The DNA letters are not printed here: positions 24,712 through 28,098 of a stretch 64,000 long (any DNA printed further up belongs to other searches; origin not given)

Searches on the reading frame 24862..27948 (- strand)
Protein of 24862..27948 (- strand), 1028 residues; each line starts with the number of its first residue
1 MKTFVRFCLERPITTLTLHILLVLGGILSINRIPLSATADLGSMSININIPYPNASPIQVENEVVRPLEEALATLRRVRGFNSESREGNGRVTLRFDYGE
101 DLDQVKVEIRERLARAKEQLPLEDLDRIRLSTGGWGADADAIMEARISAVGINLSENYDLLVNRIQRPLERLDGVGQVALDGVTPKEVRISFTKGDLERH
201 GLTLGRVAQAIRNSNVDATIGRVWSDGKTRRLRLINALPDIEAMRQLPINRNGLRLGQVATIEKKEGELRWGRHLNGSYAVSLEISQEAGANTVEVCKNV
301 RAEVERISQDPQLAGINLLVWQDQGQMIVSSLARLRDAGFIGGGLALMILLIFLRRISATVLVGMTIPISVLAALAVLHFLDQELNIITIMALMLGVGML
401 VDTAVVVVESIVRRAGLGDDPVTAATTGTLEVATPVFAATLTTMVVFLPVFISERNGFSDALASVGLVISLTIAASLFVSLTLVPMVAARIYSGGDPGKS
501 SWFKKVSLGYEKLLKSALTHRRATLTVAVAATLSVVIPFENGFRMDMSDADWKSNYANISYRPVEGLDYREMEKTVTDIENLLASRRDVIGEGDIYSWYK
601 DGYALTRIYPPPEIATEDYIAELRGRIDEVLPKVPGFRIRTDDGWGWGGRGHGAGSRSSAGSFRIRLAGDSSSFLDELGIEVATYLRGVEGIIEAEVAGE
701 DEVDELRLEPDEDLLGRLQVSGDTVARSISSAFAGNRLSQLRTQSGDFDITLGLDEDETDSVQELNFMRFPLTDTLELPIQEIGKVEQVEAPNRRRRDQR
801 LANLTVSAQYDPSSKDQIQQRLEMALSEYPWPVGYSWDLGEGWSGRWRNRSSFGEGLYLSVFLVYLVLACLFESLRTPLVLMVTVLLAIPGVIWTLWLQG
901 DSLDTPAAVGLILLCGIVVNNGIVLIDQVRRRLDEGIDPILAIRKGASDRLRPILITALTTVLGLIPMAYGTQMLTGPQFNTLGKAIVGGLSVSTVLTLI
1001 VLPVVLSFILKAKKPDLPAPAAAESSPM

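Call 6: search_protein_families(library=pfam, proteins=[window:24862-27948:-], max_evalue=0.01)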
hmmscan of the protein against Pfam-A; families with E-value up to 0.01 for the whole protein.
window:24862-27948:- (1028 aa): 3 families
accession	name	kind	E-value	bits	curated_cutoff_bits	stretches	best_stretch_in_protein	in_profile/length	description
PF00873.25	ACR_tran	-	1.6e-164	549.7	28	1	4-1006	1-1017/1021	AcrB/AcrD/AcrF family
PF03176.21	MMPL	-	7.2e-11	42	20.5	2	335-489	145-300/333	MMPL family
PF02355.23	SecD_SecF_C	-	0.0079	16.1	20.5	0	857-993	37-170/189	Protein export membrane protein SecD/SecF, C-terminal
